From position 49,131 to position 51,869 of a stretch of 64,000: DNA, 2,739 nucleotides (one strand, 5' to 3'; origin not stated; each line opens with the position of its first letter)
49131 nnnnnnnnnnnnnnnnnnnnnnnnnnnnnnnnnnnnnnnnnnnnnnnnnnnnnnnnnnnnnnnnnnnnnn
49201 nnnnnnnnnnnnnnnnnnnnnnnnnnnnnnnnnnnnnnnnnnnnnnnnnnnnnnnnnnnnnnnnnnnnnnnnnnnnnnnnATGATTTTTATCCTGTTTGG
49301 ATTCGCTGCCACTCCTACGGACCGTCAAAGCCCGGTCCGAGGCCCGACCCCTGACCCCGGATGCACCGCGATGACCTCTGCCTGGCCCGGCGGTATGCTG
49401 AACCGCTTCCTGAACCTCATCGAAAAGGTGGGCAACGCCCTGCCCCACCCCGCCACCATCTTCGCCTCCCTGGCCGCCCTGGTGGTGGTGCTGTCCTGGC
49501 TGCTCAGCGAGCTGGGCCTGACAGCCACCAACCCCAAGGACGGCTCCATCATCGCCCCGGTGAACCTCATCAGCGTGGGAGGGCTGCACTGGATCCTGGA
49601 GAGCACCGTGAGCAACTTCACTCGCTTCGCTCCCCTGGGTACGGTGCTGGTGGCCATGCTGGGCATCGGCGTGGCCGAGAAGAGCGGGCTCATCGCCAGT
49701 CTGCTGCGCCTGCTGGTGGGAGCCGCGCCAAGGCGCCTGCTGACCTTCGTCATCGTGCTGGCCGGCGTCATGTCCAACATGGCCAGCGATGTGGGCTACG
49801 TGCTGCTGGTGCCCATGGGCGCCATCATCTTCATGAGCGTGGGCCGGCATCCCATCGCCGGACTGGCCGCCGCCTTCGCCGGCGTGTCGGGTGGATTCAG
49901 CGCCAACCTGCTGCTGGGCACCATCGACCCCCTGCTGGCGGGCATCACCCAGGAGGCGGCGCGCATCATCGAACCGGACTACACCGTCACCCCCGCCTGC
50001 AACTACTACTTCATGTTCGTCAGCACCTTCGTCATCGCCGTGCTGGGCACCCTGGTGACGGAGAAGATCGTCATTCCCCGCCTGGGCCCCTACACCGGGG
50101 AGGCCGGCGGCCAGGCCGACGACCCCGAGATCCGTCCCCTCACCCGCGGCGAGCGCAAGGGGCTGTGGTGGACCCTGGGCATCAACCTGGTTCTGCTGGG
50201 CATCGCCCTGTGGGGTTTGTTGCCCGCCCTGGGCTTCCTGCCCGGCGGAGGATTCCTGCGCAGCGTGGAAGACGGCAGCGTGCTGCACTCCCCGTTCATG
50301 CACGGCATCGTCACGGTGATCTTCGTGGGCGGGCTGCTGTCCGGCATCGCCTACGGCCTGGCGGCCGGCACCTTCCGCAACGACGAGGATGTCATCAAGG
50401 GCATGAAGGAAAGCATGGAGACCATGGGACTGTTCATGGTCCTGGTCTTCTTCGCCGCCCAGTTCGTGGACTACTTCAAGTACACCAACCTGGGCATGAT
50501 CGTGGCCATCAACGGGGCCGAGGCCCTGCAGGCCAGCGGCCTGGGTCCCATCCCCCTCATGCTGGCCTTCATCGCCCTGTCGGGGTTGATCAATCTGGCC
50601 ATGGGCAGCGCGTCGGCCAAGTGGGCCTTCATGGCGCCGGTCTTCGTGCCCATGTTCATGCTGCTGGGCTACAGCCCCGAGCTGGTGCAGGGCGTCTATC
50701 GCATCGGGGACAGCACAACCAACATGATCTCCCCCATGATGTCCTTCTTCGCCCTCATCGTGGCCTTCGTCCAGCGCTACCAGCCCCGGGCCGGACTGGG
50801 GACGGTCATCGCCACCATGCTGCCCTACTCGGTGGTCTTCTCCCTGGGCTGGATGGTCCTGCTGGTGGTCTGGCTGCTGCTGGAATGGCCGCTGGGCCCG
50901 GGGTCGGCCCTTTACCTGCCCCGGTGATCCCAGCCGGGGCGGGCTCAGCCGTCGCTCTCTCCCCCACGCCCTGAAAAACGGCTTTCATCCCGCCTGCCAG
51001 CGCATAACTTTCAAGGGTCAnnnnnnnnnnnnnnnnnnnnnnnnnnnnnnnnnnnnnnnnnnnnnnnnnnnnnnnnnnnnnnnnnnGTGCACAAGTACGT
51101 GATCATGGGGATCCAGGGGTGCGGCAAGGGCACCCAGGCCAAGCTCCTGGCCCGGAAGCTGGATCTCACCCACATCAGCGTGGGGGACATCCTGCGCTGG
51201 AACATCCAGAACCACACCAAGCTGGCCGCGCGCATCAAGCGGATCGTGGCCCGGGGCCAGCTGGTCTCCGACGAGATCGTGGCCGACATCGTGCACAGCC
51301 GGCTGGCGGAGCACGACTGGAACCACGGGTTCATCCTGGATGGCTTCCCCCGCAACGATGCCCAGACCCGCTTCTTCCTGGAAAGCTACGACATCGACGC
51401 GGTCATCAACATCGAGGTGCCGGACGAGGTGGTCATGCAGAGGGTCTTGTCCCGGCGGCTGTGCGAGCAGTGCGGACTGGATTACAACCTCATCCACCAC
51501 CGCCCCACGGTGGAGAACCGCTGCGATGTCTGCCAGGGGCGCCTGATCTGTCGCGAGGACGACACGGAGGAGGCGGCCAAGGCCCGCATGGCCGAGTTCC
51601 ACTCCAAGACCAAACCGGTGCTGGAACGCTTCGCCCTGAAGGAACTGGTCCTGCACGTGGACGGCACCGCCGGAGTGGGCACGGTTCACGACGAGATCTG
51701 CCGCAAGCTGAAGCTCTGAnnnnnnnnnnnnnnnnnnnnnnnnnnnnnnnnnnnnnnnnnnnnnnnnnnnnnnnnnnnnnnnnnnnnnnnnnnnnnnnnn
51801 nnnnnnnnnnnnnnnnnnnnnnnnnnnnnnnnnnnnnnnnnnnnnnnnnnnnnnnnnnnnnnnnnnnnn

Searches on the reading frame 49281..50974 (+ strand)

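Call 12: search_protein_families(library=pfam, proteins=[window:49361-50974:+], max_evalue=0.001)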
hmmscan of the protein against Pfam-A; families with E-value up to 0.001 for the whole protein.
window:49361-50974:+ (537 aa): 0 families

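Call 103: search_protein_families(library=pfam, proteins=[window:49281-50927:+], max_evalue=0.001)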
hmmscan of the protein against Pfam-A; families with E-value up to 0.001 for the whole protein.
window:49281-50927:+ (548 aa): 2 families
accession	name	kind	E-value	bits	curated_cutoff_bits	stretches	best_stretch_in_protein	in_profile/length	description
PF03806.19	ABG_transport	-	4.2e-193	642.6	27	1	42-544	1-500/502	AbgT putative transporter family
PF02667.20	SCFA_trans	-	0.00029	20.4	27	1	425-526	356-452/453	Short chain fatty acid transporter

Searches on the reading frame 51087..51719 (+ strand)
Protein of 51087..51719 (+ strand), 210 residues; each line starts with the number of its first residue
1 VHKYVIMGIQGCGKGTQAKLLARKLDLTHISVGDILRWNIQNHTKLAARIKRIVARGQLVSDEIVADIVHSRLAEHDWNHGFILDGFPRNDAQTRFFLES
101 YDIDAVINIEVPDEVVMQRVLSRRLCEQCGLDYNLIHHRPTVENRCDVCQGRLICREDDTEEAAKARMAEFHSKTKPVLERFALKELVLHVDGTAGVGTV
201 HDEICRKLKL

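Call 103: search_protein_families(library=pfam, proteins=[window:51087-51719:+], max_evalue=0.001)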
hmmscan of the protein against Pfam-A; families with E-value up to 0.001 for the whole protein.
window:51087-51719:+ (210 aa): 4 families
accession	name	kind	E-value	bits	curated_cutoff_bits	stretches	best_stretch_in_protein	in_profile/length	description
PF00406.28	ADK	-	3.3e-40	138.1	26.8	1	6-183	1-147/151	Adenylate kinase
PF13207.12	AAA_17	-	1.3e-24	87.5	27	1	7-124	1-123/136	AAA domain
PF05191.20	ADK_lid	-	1.6e-09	37.9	26.6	1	123-158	1-36/36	Adenylate kinase, active site lid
PF13238.12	AAA_18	-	3.5e-08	34.4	29.4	1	5-124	2-112/128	AAA domain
